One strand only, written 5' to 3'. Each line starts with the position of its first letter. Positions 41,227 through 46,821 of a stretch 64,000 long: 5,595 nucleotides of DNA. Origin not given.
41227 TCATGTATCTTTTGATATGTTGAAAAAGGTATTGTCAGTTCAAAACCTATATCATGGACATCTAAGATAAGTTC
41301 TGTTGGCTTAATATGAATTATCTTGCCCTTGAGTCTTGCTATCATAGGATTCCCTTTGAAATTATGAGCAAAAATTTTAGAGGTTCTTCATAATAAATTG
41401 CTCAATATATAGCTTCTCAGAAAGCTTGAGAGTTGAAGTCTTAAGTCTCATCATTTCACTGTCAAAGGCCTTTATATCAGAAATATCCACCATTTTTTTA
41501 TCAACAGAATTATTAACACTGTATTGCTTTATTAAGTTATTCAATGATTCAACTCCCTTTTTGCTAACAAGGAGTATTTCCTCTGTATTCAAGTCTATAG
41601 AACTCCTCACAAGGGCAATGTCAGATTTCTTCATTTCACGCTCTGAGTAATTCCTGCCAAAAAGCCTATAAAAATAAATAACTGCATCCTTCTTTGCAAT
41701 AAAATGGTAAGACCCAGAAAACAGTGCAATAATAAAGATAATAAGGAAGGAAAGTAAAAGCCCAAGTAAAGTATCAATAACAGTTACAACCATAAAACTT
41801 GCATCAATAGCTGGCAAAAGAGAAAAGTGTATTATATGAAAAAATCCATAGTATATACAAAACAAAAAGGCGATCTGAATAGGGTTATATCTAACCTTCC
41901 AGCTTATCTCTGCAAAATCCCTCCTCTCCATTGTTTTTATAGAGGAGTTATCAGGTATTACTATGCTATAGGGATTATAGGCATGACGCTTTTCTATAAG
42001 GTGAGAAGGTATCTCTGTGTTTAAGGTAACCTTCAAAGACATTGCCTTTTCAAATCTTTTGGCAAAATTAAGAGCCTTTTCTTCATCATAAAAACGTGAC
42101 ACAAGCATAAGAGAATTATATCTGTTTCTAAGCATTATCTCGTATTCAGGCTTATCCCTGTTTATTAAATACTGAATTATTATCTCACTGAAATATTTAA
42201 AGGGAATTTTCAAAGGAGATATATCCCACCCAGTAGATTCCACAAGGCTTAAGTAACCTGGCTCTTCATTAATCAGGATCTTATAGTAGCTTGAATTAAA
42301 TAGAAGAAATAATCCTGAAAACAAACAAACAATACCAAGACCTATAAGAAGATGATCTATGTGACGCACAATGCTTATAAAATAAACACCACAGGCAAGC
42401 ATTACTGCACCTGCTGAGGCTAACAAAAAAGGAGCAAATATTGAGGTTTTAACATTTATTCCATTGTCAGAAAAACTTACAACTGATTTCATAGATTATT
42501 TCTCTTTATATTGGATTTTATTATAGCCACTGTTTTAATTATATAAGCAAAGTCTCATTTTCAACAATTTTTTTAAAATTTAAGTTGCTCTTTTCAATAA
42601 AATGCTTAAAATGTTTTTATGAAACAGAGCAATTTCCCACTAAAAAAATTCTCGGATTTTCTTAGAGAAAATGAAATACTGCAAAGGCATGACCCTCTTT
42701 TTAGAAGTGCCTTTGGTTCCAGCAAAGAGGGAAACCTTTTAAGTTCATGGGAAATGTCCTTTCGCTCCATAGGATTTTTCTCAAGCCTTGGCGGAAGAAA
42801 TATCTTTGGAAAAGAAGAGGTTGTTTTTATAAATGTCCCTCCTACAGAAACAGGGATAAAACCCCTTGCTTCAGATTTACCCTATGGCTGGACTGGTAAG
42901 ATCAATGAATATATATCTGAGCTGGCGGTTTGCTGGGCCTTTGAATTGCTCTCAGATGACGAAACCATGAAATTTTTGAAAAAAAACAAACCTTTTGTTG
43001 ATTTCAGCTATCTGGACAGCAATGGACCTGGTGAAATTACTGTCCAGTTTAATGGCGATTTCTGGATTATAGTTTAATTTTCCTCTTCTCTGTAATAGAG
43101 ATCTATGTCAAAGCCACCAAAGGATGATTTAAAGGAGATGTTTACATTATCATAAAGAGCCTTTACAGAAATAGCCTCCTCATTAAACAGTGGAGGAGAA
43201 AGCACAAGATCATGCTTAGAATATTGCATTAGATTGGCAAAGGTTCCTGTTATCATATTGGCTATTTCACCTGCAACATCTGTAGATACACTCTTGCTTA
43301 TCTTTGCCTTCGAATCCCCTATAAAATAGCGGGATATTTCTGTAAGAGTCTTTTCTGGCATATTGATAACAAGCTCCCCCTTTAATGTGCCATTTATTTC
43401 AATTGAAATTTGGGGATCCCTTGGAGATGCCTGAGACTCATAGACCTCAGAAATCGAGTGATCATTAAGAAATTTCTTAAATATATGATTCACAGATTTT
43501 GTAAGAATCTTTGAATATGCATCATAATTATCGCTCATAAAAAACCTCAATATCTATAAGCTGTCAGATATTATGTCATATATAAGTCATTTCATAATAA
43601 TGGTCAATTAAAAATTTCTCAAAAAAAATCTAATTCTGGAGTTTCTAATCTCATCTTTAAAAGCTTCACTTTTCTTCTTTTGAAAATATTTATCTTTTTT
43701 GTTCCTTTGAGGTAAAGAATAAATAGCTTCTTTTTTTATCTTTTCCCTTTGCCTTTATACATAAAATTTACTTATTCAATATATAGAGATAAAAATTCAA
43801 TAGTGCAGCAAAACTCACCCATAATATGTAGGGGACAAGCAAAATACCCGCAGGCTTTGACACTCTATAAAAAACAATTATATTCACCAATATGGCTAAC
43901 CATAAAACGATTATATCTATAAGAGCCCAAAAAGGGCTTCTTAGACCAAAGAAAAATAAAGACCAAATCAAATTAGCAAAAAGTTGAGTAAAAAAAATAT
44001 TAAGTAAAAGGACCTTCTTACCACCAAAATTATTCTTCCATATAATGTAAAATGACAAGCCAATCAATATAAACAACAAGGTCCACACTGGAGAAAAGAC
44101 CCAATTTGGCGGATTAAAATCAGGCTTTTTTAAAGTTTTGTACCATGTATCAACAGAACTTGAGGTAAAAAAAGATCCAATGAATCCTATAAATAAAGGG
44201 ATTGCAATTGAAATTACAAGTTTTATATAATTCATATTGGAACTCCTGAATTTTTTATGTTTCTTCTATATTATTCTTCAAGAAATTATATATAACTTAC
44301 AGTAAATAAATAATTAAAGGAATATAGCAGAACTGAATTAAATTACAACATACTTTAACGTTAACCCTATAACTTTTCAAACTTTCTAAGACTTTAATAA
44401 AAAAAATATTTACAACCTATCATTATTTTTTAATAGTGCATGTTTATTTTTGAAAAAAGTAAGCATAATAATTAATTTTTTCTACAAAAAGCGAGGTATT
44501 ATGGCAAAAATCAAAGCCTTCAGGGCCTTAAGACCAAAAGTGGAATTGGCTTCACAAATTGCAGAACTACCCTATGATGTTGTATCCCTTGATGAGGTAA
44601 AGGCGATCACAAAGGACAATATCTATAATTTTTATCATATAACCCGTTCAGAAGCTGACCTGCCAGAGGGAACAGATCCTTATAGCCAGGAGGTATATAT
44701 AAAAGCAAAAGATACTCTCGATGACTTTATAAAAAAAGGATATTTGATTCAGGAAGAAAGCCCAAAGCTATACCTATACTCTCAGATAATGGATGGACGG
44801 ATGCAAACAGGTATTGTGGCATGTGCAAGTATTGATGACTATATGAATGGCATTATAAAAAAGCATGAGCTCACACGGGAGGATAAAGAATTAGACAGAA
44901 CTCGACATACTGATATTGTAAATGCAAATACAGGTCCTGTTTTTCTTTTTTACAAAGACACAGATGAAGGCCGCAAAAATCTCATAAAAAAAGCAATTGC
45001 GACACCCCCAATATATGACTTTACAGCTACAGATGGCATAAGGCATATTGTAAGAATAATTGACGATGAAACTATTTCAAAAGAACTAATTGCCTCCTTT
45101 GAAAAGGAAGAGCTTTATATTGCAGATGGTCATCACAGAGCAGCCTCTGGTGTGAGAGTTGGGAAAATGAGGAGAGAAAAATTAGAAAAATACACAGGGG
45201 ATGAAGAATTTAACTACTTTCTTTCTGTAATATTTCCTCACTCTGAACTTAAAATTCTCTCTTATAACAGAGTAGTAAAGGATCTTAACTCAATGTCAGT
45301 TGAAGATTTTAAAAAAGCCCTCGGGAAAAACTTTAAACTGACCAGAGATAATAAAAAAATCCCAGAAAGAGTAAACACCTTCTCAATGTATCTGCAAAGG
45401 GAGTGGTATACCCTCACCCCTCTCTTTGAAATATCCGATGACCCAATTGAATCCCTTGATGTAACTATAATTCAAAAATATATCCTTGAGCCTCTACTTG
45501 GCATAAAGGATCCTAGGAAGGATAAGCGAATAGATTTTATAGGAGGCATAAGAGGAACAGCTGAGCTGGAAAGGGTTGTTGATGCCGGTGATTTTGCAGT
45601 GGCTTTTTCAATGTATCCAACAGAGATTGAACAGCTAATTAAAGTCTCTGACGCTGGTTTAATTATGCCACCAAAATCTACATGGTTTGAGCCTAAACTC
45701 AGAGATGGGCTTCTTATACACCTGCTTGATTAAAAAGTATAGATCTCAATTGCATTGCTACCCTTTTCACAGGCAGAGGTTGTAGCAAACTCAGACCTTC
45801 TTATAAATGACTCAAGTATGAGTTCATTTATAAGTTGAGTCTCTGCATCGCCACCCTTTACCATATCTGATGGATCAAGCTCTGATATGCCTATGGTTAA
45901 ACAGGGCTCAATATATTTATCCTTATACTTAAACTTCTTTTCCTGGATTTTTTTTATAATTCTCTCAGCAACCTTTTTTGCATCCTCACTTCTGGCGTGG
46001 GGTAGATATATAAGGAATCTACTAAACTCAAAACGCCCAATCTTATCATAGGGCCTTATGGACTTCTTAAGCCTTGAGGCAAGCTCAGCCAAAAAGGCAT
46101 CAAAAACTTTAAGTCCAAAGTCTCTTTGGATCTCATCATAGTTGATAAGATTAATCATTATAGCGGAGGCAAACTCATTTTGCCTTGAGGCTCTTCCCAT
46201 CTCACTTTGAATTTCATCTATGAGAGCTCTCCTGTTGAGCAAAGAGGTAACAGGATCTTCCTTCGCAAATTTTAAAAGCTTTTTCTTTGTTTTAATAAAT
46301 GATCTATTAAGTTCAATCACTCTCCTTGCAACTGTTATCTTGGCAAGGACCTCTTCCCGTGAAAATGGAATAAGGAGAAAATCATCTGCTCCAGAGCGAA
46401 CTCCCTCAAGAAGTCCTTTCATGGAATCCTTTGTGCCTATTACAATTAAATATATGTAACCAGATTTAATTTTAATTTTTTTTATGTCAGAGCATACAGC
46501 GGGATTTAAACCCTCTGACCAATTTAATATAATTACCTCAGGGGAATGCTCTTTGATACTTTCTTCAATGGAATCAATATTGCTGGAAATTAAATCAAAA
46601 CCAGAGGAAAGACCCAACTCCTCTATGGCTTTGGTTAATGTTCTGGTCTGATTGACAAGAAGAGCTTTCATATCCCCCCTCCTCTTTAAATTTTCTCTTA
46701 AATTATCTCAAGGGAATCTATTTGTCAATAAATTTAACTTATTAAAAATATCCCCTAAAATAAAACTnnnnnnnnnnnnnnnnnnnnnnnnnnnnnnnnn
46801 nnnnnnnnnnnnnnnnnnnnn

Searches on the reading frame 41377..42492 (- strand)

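Call 97: search_protein_families(library=pfam, proteins=[window:41377-42492:-], max_evalue=0.00001)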
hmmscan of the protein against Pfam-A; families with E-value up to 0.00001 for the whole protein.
window:41377-42492:- (371 aa): 1 family
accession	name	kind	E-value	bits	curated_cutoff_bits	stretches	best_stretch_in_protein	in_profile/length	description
PF20108.4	DUF6498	-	9.3e-06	25.5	23.7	0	198-268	67-137/207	Family of unknown function (DUF6498)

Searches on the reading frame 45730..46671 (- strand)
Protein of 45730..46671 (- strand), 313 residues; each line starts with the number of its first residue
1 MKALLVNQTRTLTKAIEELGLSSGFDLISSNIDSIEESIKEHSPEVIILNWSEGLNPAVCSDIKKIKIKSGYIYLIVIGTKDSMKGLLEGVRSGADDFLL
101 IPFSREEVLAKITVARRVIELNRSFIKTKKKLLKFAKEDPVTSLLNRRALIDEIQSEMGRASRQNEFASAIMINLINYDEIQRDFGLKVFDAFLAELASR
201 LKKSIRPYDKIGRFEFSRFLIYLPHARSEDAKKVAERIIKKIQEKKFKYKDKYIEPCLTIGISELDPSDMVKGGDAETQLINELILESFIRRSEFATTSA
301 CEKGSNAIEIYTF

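Call 68: search_protein_families(library=phrogs, proteins=[window:45730-46671:-], max_evalue=0.001)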
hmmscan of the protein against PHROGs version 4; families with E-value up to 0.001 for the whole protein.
window:45730-46671:- (313 aa): 5 families
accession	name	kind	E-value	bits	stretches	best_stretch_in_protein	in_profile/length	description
phrog_5594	-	unknown function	7.1e-20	72.4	1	100-265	326-484/528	-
phrog_11823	-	unknown function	1.6e-17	64.2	1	110-266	236-392/693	-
phrog_14602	-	unknown function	1e-16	61.8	1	125-253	167-295/336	-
phrog_9661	-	unknown function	2.2e-09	38.1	1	130-252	110-229/274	-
phrog_731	-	unknown function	4.5e-05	23.9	1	31-122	33-123/227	-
